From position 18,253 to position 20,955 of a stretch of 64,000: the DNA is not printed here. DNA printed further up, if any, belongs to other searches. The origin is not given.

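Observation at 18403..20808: VirB10 homolog with E/K-rich tandem-repeat linker and a ~190-aa cysteine-rich C-terminal extension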

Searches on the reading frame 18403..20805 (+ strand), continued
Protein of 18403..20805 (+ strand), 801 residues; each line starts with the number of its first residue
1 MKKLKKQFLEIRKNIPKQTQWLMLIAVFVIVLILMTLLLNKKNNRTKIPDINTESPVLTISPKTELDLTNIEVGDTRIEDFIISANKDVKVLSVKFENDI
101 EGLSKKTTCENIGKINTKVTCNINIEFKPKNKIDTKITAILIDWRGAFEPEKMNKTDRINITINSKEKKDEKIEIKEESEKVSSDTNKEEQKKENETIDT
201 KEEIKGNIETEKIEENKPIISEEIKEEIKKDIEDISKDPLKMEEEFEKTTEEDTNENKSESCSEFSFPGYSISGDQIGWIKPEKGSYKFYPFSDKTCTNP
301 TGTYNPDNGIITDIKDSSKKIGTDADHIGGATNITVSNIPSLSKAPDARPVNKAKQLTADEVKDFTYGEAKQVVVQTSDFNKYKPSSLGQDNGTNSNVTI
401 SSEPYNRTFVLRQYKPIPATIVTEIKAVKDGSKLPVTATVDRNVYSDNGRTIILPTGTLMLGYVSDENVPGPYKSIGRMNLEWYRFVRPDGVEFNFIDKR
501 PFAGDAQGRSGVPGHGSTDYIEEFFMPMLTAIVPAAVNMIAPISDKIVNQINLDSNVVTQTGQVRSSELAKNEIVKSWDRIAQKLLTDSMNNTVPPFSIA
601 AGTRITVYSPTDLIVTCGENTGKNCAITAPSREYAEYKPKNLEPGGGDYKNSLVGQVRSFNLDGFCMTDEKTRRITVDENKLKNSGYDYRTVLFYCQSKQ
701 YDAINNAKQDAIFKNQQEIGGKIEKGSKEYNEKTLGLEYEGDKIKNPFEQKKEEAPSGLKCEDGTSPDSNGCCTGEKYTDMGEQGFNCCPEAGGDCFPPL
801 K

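Call 42: predict_structure(alignment_id=A2)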
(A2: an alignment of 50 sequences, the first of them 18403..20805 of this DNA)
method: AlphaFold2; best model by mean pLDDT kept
length: 801 residues; sequences in the alignment: 50
mean_pLDDT: 58.4   pTM: 0.26
mean pLDDT of the five models: 58.4, 58.0, 56.4, 55.8, 54.8
residues with pLDDT >= 90: 70; 70-90: 233; 50-70: 144; < 50: 354
segments of 3 or more residues with pLDDT < 50: 41-52, 170-225, 227-233, 235-259, 331-358, 364-420, 425-431, 448-450, 470-478, 503-524, 526-529, 540-567, 588-660, 720-725, 750-756
pLDDT, mean of each block of 10 residues (from residue 1): 72 78 85 81 42 73 86 89 91 91 90 88 92 88 88 86 82 35 32 28 27 29 45 42 32 38 76 83 86 85 85 85 72 38 31 37 38 31 30 33 32 35 48 58 50 61 58 43 65 54 44 35 47 51 44 38 46 58 51 38 32 40 41 32 34 34 78 79 76 76 64 63 55 72 67 50 74 80 77 75 59
secondary structure, 60 per line:
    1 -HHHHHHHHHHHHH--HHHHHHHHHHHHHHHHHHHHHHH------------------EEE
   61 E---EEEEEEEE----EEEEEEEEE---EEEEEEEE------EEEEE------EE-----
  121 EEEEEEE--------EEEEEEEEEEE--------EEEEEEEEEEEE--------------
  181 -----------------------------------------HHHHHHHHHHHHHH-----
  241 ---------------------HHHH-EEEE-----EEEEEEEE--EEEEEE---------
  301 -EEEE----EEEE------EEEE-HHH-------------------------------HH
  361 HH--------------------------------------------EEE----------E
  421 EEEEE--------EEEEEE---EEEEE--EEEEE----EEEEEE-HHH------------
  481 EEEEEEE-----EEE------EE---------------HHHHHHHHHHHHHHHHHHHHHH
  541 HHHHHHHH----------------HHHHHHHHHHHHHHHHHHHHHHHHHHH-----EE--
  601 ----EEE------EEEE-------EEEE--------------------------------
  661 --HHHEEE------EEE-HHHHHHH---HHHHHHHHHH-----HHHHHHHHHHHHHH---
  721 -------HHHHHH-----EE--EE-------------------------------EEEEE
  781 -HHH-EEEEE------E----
elements in order (helices of 4 or more, strands of 3 or more residues): H2-14 H17-39 E58-61 E65-72 E77-85 E89-96 E103-107 E121-127 E136-146 E155-166 H222-235 H262-265 E267-270 E276-283 E286-291 E302-305 E310-313 E320-323 H359-362 E407-409 E420-425 E434-439 E443-447 E450-454 E459-464 E481-487 E493-495 H519-548 H565-591 E605-607 E614-617 E625-628 E666-668 E675-677 H679-685 H689-698 H704-717 H728-733 E776-780 E786-790
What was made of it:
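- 18403..18522 (+): aa 1-40: short Lys-rich cytoplasmic N-terminus and a single transmembrane helix (aa about 21-39). AF2 places helices at 2-14 and 17-39, pLDDT 72-85 (call 42).
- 18565..18906 (+): aa 55-168: Ig-like (PapD/ASH/MSP-type) beta-sandwich with the Cys109-Cys121 pair. Absent from canonical VirB10. AF2 pLDDT about 86-92 (call 42).
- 18907..19182 (+): aa 169-260: E/K-rich disordered linker. The equivalent in relatives is Pro-rich. pLDDT about 27-45 (call 42).
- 19183..19392 (+): aa 261-330: small conserved beta domain with the Cys262-Cys297 pair. pLDDT about 76-86 (call 42).
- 19393..19617 (+): aa 331-405: second variable linker. Low pLDDT (call 42).
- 19618..20244 (+): aa 406-614: TrbI/VirB10 C-terminal domain with predicted two-helix antenna (helices 519-548 and 565-591). 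No Cys. AF2 secondary structure (call 42).
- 20245..20277 (+): aa 615-625: Cys617-Cys625 clamped hairpin that opens the tail. AF2 strands at 614-617 and 625-628, low pLDDT (call 42).
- On TrbI/VirB10 family (Pfam PF03743): AF2 predicts helices 519-548 and 565-591 at the expected place, but with pLDDT below 60 (call 42).
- An N-in single TM helix places everything after aa 40 outside the cytoplasm (call 42). The full-length AF2 model has pTM 0.26, so domain placement is unreliable (call 42).
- Tried and rejected: Tail position from the full-length model: AF2 pTM 0.26 is too poor to use (call 42).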

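Call 65: fold_search(model_id=the predicted structure, library=pdb)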
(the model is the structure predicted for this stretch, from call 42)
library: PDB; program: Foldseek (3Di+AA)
matches with E <= 10: 1659; with E <= 0.001: 35
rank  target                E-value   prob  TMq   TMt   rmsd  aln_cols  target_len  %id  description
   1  9fh8_A                5.6e-05  1.00  0.10  0.26   4.8       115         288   12  Crystal structure of the SPD-2 domain of Apis dorsata CEP192 (released 2025-03-26)
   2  2ys4_MODEL_1_A        7.4e-05  1.00  0.10  0.50   5.8       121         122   12  Solution structure of the N-terminal PapD-like domain of HYDIN protein from human (released 2008-04-08)
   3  5fqe_A                1.2e-04  1.00  0.11  0.14   5.6       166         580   14  The details of glycolipid glycan hydrolysis by the structural analysis of a family 123 glycoside hydrolase from Clostr (released 2016-03-30)
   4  5fqg_A                1.2e-04  1.00  0.11  0.14   5.3       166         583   13  The details of glycolipid glycan hydrolysis by the structural analysis of a family 123 glycoside hydrolase from Clostr (released 2016-03-30)
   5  5fqe_B                1.3e-04  1.00  0.11  0.14   5.9       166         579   13  The details of glycolipid glycan hydrolysis by the structural analysis of a family 123 glycoside hydrolase from Clostr (released 2016-03-30)
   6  3qbt_F                1.5e-04  1.00  0.11  0.56   3.9       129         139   17  Crystal structure of OCRL1 540-678 in complex with Rab8a:GppNHp (released 2011-03-23)
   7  5fqf_A                1.6e-04  1.00  0.11  0.14   5.5       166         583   13  The details of glycolipid glycan hydrolysis by the structural analysis of a family 123 glycoside hydrolase from Clostr (released 2016-03-30)
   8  9ijj_h                1.7e-04  1.00  0.11  0.06   4.1       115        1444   16  In situ structure of the central apparatus in mouse sperm axoneme. (released 2025-06-04)
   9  7ptb                  1.8e-04  1.00  0.12  0.28   3.4       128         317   11  Crystal structure of the SPD-2 domain of human CEP192 (released 2022-04-06)
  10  9ijj_E                1.9e-04  1.00  0.11  0.18   3.1       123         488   14  In situ structure of the central apparatus in mouse sperm axoneme. (released 2025-06-04)
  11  2e6j_MODEL_1_A        1.9e-04  1.00  0.10  0.56   5.5       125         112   13  Solution structure of the C-terminal PapD-like domain from human HYDIN protein (released 2007-07-03)
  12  9fh8_H                2.2e-04  1.00  0.11  0.27   4.0       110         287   12  Crystal structure of the SPD-2 domain of Apis dorsata CEP192 (released 2025-03-26)
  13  6vs7_A                2.4e-04  1.00  0.11  0.20   4.4       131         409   11  Sialic acid binding region of Streptococcus Sanguinis SK1 adhesin (released 2020-08-26)
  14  6eff_B                2.5e-04  1.00  0.11  0.35   7.8       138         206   14  NCTC10712 (released 2020-02-19)
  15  5fr0                  2.5e-04  1.00  0.11  0.14   5.9       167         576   13  The details of glycolipid glycan hydrolysis by the structural analysis of a family 123 glycoside hydrolase from Clostrid (released 2016-03-30)
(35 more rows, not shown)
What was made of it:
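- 18565..18906 (+): Foldseek against PDB hits HYDIN PapD-like, CEP192 SPD-2 and OCRL ASH domains at E 6e-5 to 2e-4 (call 65).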

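Call 70: search_protein_families(library=ncbifam, proteins=[window:18403-20805:+], max_evalue=0.1)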
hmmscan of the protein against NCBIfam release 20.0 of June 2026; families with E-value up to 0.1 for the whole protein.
window:18403-20805:+ (801 aa): 4 families
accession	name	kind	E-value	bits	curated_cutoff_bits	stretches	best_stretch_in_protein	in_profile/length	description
NF038091.1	T4SS_VirB10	equivalog_domain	4.6e-18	65.5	220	1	406-613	6-189/197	type IV secretion system protein VirB10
NF038092.1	T4SS_ComB10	equivalog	4e-16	59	300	1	410-615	23-211/225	DNA type IV secretion system protein ComB10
NF010405.0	PRK13831.1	subfamily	1.6e-07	30.6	386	1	404-615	238-427/433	IncP-type conjugal transfer protein TrbI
NF012200.0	choice_anch_D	domain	0.0042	17.6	45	1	52-130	11-90/108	choice-of-anchor D domain-containing protein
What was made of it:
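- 18565..18906 (+): Weak NCBIfam 'choice-of-anchor D' hit at aa 52-130, E 0.004 (call 70).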

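Call 79: list_cluster_members(proteins=[window:18403-20805:+])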
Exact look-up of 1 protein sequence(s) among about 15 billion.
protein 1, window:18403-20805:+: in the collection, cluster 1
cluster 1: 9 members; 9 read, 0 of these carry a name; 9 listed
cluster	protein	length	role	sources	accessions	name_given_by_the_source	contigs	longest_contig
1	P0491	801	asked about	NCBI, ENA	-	-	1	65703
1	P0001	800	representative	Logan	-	-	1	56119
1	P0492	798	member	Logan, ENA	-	-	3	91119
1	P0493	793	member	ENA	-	-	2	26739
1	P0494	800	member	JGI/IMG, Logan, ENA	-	-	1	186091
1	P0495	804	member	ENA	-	-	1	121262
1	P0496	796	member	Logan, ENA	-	-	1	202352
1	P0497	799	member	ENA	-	-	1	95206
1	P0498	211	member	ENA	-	-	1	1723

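Call 81: find_encoding_contigs(protein=P0001, flank=3000, max_places=1)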
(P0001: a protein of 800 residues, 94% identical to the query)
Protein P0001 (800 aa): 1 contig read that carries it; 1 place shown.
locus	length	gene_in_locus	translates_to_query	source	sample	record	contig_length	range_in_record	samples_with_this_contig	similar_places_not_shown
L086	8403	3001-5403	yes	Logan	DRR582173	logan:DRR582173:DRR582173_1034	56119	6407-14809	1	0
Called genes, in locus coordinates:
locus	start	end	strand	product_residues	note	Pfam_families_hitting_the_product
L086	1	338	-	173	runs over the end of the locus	PF02357:NusG, PF00467:KOW (weak)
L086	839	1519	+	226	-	PF04335:VirB8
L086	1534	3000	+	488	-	PF03524:CagX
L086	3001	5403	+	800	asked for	PF03743:TrbI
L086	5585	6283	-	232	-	PF13353:Fer4_12, PF04055:Radical_SAM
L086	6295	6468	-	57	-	-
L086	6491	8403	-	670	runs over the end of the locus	PF03477:ATP-cone, PF13597:NRDD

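Call 82: find_encoding_contigs(protein=P0493, flank=3000, max_places=1)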
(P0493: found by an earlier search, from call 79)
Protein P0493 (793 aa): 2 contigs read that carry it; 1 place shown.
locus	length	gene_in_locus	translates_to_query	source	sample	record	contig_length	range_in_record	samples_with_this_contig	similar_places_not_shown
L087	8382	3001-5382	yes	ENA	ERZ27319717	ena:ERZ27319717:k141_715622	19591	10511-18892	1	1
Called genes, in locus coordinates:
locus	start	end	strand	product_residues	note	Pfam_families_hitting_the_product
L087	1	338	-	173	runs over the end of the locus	PF02357:NusG, PF00467:KOW (weak)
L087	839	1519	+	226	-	PF04335:VirB8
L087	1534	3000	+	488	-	PF03524:CagX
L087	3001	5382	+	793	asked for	PF03743:TrbI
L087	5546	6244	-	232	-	PF13353:Fer4_12, PF04055:Radical_SAM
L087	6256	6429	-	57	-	-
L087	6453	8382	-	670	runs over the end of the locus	PF03477:ATP-cone, PF13597:NRDD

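Call 83: find_encoding_contigs(protein=P0492, flank=3000, max_places=1)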
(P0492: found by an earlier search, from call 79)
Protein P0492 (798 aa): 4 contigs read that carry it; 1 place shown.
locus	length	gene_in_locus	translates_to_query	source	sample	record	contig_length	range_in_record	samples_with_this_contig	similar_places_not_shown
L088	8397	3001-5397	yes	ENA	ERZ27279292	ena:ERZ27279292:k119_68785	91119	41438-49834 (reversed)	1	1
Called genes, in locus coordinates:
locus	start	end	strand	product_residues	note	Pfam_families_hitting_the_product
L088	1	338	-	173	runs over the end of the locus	PF02357:NusG, PF00467:KOW (weak)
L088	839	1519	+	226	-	PF04335:VirB8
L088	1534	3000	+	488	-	PF03524:CagX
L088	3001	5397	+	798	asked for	PF03743:TrbI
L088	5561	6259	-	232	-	PF13353:Fer4_12, PF04055:Radical_SAM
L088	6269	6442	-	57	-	-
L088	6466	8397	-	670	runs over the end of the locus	PF03477:ATP-cone, PF13597:NRDD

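Call 84: find_encoding_contigs(protein=P0494, flank=3000, max_places=1)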
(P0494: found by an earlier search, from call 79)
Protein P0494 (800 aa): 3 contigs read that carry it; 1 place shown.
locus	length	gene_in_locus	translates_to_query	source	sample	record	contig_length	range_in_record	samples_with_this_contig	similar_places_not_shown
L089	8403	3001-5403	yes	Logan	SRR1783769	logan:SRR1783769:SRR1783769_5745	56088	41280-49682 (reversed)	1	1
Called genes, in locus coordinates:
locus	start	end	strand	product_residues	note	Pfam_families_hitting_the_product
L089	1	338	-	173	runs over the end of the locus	PF02357:NusG, PF00467:KOW (weak)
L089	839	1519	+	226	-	PF04335:VirB8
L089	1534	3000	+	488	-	PF03524:CagX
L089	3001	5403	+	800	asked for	PF03743:TrbI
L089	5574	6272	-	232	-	PF13353:Fer4_12, PF04055:Radical_SAM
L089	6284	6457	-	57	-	-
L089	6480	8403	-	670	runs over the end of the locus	PF03477:ATP-cone, PF13597:NRDD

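Call 85: find_encoding_contigs(protein=P0495, flank=3000, max_places=1)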
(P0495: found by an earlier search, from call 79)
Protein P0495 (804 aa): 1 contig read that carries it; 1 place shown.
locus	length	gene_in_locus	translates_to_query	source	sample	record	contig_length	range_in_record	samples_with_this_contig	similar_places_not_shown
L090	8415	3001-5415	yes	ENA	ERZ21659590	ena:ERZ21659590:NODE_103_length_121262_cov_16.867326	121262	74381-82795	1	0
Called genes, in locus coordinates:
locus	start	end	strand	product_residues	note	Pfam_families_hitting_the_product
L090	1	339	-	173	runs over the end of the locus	PF02357:NusG, PF00467:KOW (weak)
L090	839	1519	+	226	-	PF04335:VirB8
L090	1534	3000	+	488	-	PF03524:CagX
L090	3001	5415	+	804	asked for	PF03743:TrbI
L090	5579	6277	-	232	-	PF13353:Fer4_12, PF04055:Radical_SAM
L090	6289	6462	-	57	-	-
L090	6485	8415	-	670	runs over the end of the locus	PF03477:ATP-cone, PF13597:NRDD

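Call 86: find_encoding_contigs(protein=P0496, flank=3000, max_places=1)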
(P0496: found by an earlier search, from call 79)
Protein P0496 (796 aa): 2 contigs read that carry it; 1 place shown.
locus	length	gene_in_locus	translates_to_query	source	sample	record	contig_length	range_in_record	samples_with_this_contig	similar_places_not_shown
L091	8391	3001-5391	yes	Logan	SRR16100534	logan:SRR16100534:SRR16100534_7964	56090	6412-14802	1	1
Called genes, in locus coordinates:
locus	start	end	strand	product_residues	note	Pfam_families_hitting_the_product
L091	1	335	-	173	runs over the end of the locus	PF02357:NusG, PF00467:KOW (weak)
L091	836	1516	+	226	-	PF04335:VirB8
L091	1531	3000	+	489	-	PF03524:CagX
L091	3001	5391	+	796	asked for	PF03743:TrbI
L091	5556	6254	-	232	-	PF13353:Fer4_12, PF04055:Radical_SAM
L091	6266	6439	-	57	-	-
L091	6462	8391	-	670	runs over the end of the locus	PF03477:ATP-cone, PF13597:NRDD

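Call 87: find_encoding_contigs(protein=P0497, flank=3000, max_places=1)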
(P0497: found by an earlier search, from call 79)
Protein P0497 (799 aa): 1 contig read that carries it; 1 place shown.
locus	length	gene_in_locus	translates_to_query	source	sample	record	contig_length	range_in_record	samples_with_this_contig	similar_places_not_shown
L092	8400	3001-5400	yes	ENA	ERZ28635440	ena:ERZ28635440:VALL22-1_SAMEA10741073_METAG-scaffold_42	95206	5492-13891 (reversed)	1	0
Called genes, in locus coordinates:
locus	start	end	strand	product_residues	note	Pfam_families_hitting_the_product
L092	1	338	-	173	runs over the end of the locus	PF02357:NusG, PF00467:KOW (weak)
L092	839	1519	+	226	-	PF04335:VirB8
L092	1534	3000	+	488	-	PF03524:CagX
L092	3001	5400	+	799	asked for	PF03743:TrbI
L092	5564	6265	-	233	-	-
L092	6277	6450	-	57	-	-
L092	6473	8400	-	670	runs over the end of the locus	PF03477:ATP-cone, PF13597:NRDD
